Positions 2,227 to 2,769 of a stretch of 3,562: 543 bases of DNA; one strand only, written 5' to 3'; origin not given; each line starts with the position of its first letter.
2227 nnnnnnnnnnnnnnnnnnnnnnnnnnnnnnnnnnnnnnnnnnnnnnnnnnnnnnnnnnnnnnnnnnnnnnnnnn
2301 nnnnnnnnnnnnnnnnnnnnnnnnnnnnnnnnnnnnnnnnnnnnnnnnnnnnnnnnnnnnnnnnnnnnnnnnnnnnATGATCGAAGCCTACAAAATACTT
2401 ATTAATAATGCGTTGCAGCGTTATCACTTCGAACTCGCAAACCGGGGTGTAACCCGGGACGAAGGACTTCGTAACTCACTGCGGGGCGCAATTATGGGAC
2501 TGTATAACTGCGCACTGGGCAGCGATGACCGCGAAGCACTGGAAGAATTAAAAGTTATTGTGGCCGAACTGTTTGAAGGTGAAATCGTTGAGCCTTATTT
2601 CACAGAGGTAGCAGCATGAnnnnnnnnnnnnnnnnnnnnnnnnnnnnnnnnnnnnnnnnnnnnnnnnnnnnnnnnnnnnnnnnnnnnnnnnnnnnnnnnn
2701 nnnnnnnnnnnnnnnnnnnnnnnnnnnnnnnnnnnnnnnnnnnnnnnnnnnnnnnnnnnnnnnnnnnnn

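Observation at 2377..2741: Unannotated 41-aa membrane ORF translationally coupled to the 80-aa gene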

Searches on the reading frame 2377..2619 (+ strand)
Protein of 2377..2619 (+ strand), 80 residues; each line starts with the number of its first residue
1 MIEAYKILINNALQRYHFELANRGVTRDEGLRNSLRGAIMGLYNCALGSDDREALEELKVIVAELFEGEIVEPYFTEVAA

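Call 8: search_protein_families(library=pfam, proteins=[window:2377-2619:+], max_evalue=1)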
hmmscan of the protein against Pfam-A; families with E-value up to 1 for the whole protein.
window:2377-2619:+ (80 aa): 2 families
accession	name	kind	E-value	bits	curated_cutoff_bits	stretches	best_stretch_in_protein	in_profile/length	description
PF15946.10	DUF4754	-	1.3e-15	57.9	27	1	3-74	3-74/80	Domain of unknown function (DUF4754)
PF11303.13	DUF3105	-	0.26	11.7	25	1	25-58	36-69/130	Protein of unknown function (DUF3105)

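Call 9: search_protein_families(library=phrogs, proteins=[window:2377-2619:+], max_evalue=1)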
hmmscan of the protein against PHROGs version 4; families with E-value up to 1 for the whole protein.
window:2377-2619:+ (80 aa): 1 family
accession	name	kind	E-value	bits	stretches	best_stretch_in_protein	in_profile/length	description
phrog_2549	-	unknown function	5.5e-27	94.7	1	1-78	1-78/80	-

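Call 16: find_homologous_proteins(query=window:2377-2616:+, max_evalue=0.001)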
Query window:2377-2616:+ (80 aa): 5 proteins with E <= 0.001 among 6 candidates.
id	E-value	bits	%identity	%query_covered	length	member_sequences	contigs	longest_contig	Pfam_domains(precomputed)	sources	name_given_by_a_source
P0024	4.7e-40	152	93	100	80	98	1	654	PF15946.11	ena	-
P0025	1.2e-26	110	98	70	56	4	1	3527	PF15946.11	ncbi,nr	ncbi:TPA: DUF4754 family protein, partial [Escherichia coli]|nr:DUF4754 family protein [Escherichia 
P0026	3.0e-22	96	100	61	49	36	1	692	PF15946.11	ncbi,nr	ncbi:DUF4754 domain-containing protein, partial [Escherichia coli]|nr:DUF4754 domain-containing prot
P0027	2.7e-19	86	98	55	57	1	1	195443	PF15946.11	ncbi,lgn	ncbi:DUF4754 family protein [Escherichia coli]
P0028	7.7e-18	82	91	56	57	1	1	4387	PF15946.11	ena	-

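Call 19: find_related_loci(query=A1, collection=genome_contigs, flank=3000)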
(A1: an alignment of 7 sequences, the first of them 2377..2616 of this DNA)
Query A1 (80 aa) in genome_contigs; peptide patterns used: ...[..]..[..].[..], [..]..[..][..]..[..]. (x = any residue, [..] = any of these).
316 stretches matched a pattern; 2 encode a relative of the query (tblastn E <= 1e-3); 2 distinct loci.
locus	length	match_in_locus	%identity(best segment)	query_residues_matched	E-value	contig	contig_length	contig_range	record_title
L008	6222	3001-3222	42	1-74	2e-15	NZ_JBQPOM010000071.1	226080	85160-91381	Vagococcus sp. WN89Y soapdenovo_K_127_71, whole genome shotgun sequence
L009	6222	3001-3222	42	1-74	1e-14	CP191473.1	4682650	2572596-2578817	Salmonella enterica strain s1 chromosome, complete genome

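Call 20: find_related_loci(query=A1, collection=viral_contigs, flank=3000)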
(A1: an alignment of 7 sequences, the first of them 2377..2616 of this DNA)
Query A1 (80 aa) in viral_contigs; peptide patterns used: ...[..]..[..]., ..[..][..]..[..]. (x = any residue, [..] = any of these).
395 stretches matched a pattern; 227 encode a relative of the query (tblastn E <= 1e-3); the best 80 are kept; 80 distinct loci.
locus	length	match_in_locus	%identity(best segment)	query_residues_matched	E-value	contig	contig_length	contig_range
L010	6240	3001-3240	100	1-80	1e-49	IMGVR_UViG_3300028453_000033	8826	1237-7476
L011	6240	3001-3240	100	1-80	1e-49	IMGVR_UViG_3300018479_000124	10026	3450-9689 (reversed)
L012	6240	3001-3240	95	1-80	4e-47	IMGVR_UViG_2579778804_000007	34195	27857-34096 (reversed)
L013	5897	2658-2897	93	1-80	4e-46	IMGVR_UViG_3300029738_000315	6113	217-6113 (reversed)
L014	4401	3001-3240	93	1-80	4e-46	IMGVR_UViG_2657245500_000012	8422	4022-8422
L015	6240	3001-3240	93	1-80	4e-46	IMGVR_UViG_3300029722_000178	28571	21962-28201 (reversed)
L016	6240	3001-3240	93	1-80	4e-46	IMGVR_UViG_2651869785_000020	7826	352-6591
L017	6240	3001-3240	93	1-80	4e-46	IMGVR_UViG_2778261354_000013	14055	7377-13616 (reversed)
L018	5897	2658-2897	93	1-80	4e-46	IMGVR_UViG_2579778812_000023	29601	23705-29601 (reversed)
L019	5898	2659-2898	93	1-80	4e-46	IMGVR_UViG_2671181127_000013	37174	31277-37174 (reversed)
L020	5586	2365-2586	45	1-74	1e-14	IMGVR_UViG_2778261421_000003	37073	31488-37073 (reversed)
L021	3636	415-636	45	1-74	1e-14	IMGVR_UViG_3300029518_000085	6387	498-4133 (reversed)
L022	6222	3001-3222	43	1-74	1e-14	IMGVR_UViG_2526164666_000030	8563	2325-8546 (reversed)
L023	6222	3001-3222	43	1-74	2e-14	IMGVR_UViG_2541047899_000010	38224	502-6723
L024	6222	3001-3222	43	1-74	2e-14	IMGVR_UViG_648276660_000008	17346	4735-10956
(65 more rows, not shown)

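Call 31: find_homologous_proteins(query=A2, max_evalue=0.01)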
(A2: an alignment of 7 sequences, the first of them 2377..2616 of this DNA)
Query A2 (7 sequences) (80 aa, profile of the alignment): 78 proteins with E <= 0.01 among 215 candidates.
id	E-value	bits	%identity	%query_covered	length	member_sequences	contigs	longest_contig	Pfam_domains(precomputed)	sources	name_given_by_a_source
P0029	1.0e-39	152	43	93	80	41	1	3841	PF15946.11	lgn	-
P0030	2.2e-39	151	42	93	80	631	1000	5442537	PF15946.11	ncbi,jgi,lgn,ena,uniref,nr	ncbi:TPA: DUF4754 family protein [Escherichia coli]|jgi:hypothetical protein|uniref:DUF4754 domain-c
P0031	4.4e-39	150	41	100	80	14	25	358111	PF15946.11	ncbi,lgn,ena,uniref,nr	ncbi:DUF4754 domain-containing protein [Escherichia coli]|uniref:DUF4754 family protein n=1 Tax=Esch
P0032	4.9e-39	150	41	93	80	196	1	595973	PF15946.11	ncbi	ncbi:TPA: DUF4754 family protein [Escherichia coli]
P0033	6.8e-39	149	45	93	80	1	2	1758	PF15946.11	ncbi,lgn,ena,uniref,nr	ncbi:hypothetical protein EAMG_05545 [Escherichia coli M056]|uniref:DUF4754 family protein n=1 Tax=E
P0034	9.8e-39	149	42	93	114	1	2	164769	PF15946.11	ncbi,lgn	-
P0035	1.9e-38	148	42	93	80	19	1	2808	PF15946.11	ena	-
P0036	4.3e-38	147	40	100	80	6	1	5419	PF15946.11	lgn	-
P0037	1.2e-37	145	41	99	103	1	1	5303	PF15946.11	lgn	-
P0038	1.4e-37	145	42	93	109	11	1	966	PF15946.11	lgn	-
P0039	2.6e-36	141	42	93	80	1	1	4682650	PF15946.11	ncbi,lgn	ncbi:DUF4754 family protein [Salmonella enterica]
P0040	3.2e-36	141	39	93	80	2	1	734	PF15946.11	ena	-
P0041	8.1e-36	140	42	93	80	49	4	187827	PF15946.11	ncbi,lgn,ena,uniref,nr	ncbi:TPA: DUF4754 family protein [Escherichia coli]|uniref:DUF4754 family protein n=1 Tax=Escherichi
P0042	9.3e-36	139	42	93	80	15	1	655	PF15946.11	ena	-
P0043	1.1e-35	139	40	96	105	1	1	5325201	PF15946.11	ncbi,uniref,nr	ncbi:Uncharacterised protein [Escherichia coli]|uniref:DUF4754 domain-containing protein n=4 Tax=Esc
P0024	2.7e-35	138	93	100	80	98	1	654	PF15946.11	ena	-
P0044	2.8e-35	138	41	93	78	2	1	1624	PF15946.11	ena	-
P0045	5.6e-35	137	42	93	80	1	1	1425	PF15946.11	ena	-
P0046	6.0e-35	137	42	86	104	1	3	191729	PF15946.11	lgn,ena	-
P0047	9.1e-35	136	39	93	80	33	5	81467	PF15946.11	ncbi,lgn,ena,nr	ncbi:DUF4754 family protein [Escherichia coli]|nr:DUF4754 family protein [Escherichia coli] HAJ54765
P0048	1.4e-34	136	39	93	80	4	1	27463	PF15946.11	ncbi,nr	ncbi:DUF4754 family protein [Escherichia coli]|nr:DUF4754 family protein [Escherichia coli]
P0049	4.5e-34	134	42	93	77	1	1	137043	PF15946.11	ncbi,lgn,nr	ncbi:DUF4754 domain-containing protein [Escherichia coli]|nr:DUF4754 domain-containing protein [Esch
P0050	4.7e-34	134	38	93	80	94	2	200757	PF15946.11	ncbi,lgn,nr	ncbi:DUF4754 family protein [Escherichia coli]|nr:DUF4754 family protein [Escherichia coli] EIL32023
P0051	1.2e-33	133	41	93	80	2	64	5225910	PF15946.11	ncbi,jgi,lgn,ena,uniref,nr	ncbi:TPA: DUF4754 family protein [Escherichia coli]|uniref:Uncharacterized protein n=1 Tax=Escherich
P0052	2.3e-32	128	40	81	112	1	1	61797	PF15946.11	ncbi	-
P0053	2.4e-32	128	39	89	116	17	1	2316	PF15946.11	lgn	-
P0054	2.7e-32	128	40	84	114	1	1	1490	PF15946.11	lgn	-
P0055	8.5e-32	127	42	78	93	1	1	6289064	PF15946.11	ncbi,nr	nr:DUF4754 family protein [Escherichia coli]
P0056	2.0e-31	125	39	89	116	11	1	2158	PF15946.11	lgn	-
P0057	3.8e-31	125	47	96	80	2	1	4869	PF15946.11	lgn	-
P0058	1.3e-30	123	41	93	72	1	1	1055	PF15946.11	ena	-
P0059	1.2e-29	120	45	93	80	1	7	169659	PF15946.11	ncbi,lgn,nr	ncbi:DUF4754 family protein [Escherichia coli]|nr:DUF4754 family protein [Escherichia coli]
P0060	8.3e-27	111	45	75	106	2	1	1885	PF15946.11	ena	-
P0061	1.3e-26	110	34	93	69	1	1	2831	PF15946.11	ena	-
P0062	1.2e-25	107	44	71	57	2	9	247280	PF15946.11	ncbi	ncbi:DUF4754 family protein, partial [Escherichia coli]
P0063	5.5e-25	105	44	69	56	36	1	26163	PF15946.11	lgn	-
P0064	2.0e-23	100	40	79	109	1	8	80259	PF15946.11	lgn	-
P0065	8.3e-23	98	43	59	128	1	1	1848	PF15946.11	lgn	-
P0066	3.8e-22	96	40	65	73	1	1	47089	PF15946.11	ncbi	-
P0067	5.9e-22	95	44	54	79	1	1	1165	PF15946.11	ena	-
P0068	2.3e-21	93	44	54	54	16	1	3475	PF15946.11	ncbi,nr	ncbi:TPA: DUF4754 family protein, partial [Escherichia coli]|nr:DUF4754 family protein [Escherichia 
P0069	7.3e-21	92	44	65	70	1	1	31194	PF15946.11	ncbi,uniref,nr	ncbi:DUF4754 family protein [Escherichia phage 503458]|uniref:DUF4754 family protein n=1 Tax=Escheri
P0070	1.4e-20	91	43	64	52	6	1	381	PF15946.11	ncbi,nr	ncbi:TPA: DUF4754 domain-containing protein, partial [Escherichia coli]|nr:DUF4754 domain-containing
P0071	3.8e-20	89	33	89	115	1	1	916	PF15946.11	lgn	-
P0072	4.4e-19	86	44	54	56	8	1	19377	PF15946.11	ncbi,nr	ncbi:DUF4754 domain-containing protein, partial [Escherichia coli]|nr:DUF4754 domain-containing prot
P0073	5.9e-19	85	41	64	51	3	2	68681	PF15946.11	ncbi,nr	ncbi:DUF4754 domain-containing protein, partial [Salmonella enterica subsp. enterica serovar Newport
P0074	7.1e-19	85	43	59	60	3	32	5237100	PF15946.11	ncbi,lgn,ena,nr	ncbi:hypothetical protein MUTS3_36590 [Escherichia coli]|nr:hypothetical protein MUTS3_36590 [Escher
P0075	7.7e-19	85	46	57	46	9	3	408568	PF15946.11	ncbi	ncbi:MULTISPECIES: DUF4754 family protein, partial [Escherichia]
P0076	1.4e-18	84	43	59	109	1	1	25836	PF15946.11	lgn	-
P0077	1.7e-18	84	46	57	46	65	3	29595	PF15946.11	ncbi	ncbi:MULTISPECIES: DUF4754 family protein, partial [Escherichia]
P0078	1.7e-18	84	44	56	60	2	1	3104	PF15946.11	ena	-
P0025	2.2e-18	84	98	70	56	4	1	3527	PF15946.11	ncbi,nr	ncbi:TPA: DUF4754 family protein, partial [Escherichia coli]|nr:DUF4754 family protein [Escherichia 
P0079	2.3e-18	84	43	59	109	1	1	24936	PF15946.11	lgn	-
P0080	2.6e-18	83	45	59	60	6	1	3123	PF15946.11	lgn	-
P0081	5.8e-18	82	43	59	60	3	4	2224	PF15946.11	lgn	-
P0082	9.2e-17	78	40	100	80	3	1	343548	PF15946.11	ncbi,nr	ncbi:DUF4754 family protein [Escherichia coli]|nr:DUF4754 family protein [Escherichia coli]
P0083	1.6e-16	78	44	49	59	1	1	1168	PF15946.11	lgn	-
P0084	3.5e-16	77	42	54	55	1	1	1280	PF15946.11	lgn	-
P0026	3.5e-16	77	100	61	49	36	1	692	PF15946.11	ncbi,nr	ncbi:DUF4754 domain-containing protein, partial [Escherichia coli]|nr:DUF4754 domain-containing prot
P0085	4.8e-16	76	38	59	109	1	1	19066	PF15946.11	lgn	-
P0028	5.0e-16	76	91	56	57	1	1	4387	PF15946.11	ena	-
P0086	6.2e-16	76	40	56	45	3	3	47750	PF15946.11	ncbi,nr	ncbi:DUF4754 family protein, partial [Escherichia coli]|nr:DUF4754 domain-containing protein [Escher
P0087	1.0e-15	75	40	59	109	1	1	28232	PF15946.11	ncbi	-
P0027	1.0e-15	75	98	55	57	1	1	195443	PF15946.11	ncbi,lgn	ncbi:DUF4754 family protein [Escherichia coli]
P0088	5.4e-15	73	36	59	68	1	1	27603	PF15946.11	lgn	-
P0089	1.6e-14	71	38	49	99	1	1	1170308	PF15958.10,PF15946.11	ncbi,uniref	ncbi:DUF4761 family protein [Escherichia coli]|uniref:DUF4761 family protein n=1 Tax=Escherichia col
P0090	2.4e-13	68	42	41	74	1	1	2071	PF15946.11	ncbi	-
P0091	3.1e-13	67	46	44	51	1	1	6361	PF15946.11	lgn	-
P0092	4.5e-13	67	31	59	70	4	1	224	PF15946.11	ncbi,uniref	ncbi:DUF4754 family protein, partial [Shigella flexneri]|uniref:DUF4754 family protein n=3 Tax=Enter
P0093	4.7e-13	67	43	44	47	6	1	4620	PF15946.11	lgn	-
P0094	7.5e-13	66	41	49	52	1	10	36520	PF15946.11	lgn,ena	-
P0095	3.5e-12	64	43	44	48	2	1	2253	PF15946.11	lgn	-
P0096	5.1e-12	63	43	44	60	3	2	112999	PF15946.11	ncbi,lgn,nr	ncbi:Uncharacterised protein [Escherichia coli]|nr:Uncharacterised protein [Escherichia coli] SQR244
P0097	7.3e-12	63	43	46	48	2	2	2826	PF15946.11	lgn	-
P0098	4.2e-8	51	48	31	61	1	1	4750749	PF03400.19,PF15946.11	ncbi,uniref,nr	ncbi:IS1 family transposase [Escherichia coli]|uniref:IS1 family transposase n=1 Tax=Escherichia col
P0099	2.1e-6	45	48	31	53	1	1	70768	PF15946.11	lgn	-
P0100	1.2e-3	36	50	35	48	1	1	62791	PF15946.11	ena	-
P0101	4.3e-3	35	50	25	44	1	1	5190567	PF15946.11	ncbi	-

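Call 32: search_protein_representatives(protein=window:2377-2616:+)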
Query: 80 residues. Proteins with E-value up to 0.001 (for the whole library): 10; up to 1e-10: 4; up to 1e-30: 0. The best 10 are listed.
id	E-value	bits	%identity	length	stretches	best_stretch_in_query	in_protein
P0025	3.9e-27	109.6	98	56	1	25-80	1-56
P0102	2.3e-19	85.0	64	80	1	3-77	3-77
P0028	2.5e-18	81.7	91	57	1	1-45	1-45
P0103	5.8e-18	80.6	58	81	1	1-80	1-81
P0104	2.7e-10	56.2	46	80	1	3-76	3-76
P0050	3.8e-08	49.4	37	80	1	3-75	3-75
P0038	1.6e-07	47.5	41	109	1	3-75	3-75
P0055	1.3e-05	41.4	41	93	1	3-63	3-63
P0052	1.0e-04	38.6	39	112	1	10-75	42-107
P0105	1.5e-04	38.0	40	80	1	3-80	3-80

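Call 34: find_related_loci(query=P0102, collection=viral_contigs, flank=3000)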
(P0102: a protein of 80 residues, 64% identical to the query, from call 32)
Query P0102 (80 aa) in viral_contigs; peptide patterns used: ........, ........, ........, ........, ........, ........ (x = any residue, [..] = any of these).
39 stretches matched a pattern; 10 encode a relative of the query (tblastn E <= 1e-3); 10 distinct loci.
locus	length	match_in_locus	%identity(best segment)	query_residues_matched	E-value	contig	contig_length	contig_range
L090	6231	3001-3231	64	1-77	1e-25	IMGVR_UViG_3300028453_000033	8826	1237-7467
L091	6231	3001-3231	64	1-77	1e-25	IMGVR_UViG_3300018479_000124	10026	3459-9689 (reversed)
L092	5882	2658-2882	63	1-75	1e-25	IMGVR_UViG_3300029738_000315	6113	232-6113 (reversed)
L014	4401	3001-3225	63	1-75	1e-25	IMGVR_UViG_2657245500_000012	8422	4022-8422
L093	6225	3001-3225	63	1-75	1e-25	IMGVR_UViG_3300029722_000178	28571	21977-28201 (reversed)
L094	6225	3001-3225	63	1-75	1e-25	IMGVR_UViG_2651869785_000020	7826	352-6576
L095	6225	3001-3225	63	1-75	1e-25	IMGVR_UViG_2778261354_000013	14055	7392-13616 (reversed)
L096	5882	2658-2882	63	1-75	1e-25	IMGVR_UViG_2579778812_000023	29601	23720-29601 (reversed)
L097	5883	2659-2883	63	1-75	1e-25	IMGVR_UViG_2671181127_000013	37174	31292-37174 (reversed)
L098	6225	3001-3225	63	1-75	4e-25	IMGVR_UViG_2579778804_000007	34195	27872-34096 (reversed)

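Call 35: find_related_loci(query=P0104, collection=viral_contigs, flank=3000)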
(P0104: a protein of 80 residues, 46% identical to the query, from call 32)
Query P0104 (80 aa) in viral_contigs; peptide patterns used: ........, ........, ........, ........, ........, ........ (x = any residue, [..] = any of these).
49 stretches matched a pattern; 3 encode a relative of the query (tblastn E <= 1e-3); 3 distinct loci.
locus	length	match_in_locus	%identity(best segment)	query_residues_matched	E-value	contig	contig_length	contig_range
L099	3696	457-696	99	1-80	9e-52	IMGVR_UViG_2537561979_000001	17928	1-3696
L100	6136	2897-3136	99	1-80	1e-51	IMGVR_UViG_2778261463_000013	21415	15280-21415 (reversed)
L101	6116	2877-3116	98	1-80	1e-50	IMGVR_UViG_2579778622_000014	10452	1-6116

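Call 36: find_related_loci(query=P0103, collection=viral_contigs, flank=3000)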
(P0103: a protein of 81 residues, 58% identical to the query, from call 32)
Query P0103 (81 aa) in viral_contigs; peptide patterns used: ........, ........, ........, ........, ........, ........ (x = any residue, [..] = any of these).
55 stretches matched a pattern; 1 encode a relative of the query (tblastn E <= 1e-3); 1 distinct loci.
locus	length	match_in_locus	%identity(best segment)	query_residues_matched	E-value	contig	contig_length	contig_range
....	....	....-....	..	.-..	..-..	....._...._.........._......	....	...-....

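Call 37: find_related_loci(query=P0105, collection=viral_contigs, flank=3000)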
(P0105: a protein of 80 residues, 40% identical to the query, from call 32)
Query P0105 (80 aa) in viral_contigs; peptide patterns used: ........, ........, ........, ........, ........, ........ (x = any residue, [..] = any of these).
21 stretches matched a pattern; 2 encode a relative of the query (tblastn E <= 1e-3); 2 distinct loci.
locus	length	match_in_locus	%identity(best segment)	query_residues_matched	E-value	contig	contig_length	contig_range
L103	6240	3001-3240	48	1-80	2e-16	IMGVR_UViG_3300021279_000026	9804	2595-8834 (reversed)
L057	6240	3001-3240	46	1-80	7e-16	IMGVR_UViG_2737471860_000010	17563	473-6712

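Call 40: search_protein_families(library=padloc, proteins=[window:2377-2619:+], max_evalue=1)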
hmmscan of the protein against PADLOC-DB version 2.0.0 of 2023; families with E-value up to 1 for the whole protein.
window:2377-2619:+ (80 aa): 0 families

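Call 41: search_protein_families(library=ncbifam, proteins=[window:2377-2619:+], max_evalue=1)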
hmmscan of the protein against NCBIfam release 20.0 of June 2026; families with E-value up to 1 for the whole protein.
window:2377-2619:+ (80 aa): 0 families

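Call 44: search_solved_structures(query=A3, max_evalue=10)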
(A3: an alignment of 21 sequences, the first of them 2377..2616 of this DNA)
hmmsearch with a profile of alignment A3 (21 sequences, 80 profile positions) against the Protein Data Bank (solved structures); distinct sequences matched with E-value up to 10: 5.
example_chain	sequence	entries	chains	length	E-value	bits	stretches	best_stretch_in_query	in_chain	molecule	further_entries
5cwj_A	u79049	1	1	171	1.3e-07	34.8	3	27-63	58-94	Designed helical repeat protein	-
6xh5_A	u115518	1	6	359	0.00061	23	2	27-63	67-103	helical fusion design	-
9d92_A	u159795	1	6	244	0.2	14.9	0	26-63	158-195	Z4 c3i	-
37tt_A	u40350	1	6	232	0.28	14.5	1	27-63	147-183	Z4 c3ii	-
9o59_A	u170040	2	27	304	0.32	14.3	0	26-63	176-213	Z4-Cage Nanoparticle | Octahedral Z4-Cage Nanoparticle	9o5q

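Call 49: predict_structure(alignment_id=A3)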
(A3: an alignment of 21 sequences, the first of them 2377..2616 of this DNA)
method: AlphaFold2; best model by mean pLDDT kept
length: 80 residues; sequences in the alignment: 21
mean_pLDDT: 86.3   pTM: 0.73
mean pLDDT of the five models: 86.3, 84.8, 83.8, 83.6, 82.1
residues with pLDDT >= 90: 48; 70-90: 24; 50-70: 5; < 50: 3
segments of 3 or more residues with pLDDT < 50: 78-80
pLDDT, mean of each block of 10 residues (from residue 1): 84 93 92 93 94 90 82 62
secondary structure, 60 per line:
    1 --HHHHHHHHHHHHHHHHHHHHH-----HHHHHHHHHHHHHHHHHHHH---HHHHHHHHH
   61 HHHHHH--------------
elements in order: H3-23 H29-48 H52-66

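Call 74: fold_search(model_id=the predicted structure, library=viral)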
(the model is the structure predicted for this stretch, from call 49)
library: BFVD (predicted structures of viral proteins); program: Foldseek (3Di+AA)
matches with E <= 10: 408; with E <= 0.001: 0
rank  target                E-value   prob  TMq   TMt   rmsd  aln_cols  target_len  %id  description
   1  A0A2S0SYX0            2.9e-01  0.57  0.41  0.18   8.9        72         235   25  Putative matrix protein [Murine feces-associated rhabdovirus]
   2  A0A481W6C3            7.6e-01  0.80  0.53  0.50   5.9        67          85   19  Uncharacterized protein [Fusobacterium phage Fnu1]
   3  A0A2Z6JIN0            9.7e-01  0.33  0.48  0.10  17.9       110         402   15  (no name in the UniProt tables at hand)
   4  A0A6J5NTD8            9.7e-01  0.28  0.36  0.09   5.8        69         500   14  Uncharacterized protein [uncultured Caudovirales phage]
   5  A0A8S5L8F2            9.7e-01  0.16  0.31  0.04   9.5        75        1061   19  Tail collar fiber protein [Siphoviridae sp. ctjfQ5]
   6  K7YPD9                1.1e+00  0.41  0.48  0.36  17.0       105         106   14  (no name in the UniProt tables at hand)
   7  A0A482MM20            1.2e+00  0.33  0.42  0.18   5.2        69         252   22  Porin [Burkholderia phage BcepSauron]
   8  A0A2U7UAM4            1.2e+00  0.54  0.51  0.36   5.0        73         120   10  Uncharacterized protein [Pandoravirus quercus]
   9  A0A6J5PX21            1.3e+00  0.47  0.44  0.20  11.6        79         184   15  Uncharacterized protein [uncultured Caudovirales phage]
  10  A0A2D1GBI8            1.3e+00  0.35  0.45  0.43   4.9        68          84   10  (no name in the UniProt tables at hand)
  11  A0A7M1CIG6            1.4e+00  0.51  0.45  0.22   5.8        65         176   14  (no name in the UniProt tables at hand)
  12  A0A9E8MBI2            1.7e+00  0.66  0.45  0.19  11.4        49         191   20  (no name in the UniProt tables at hand)
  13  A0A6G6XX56            1.7e+00  0.21  0.42  0.37  13.4        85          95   15  (no name in the UniProt tables at hand)
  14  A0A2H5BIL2            1.7e+00  0.10  0.27  0.25  11.2        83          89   20  Uncharacterized protein [Erwinia phage vB_EamM_Desertfox]
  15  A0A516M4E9            1.8e+00  0.60  0.54  0.50   3.6        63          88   13  (no name in the UniProt tables at hand)
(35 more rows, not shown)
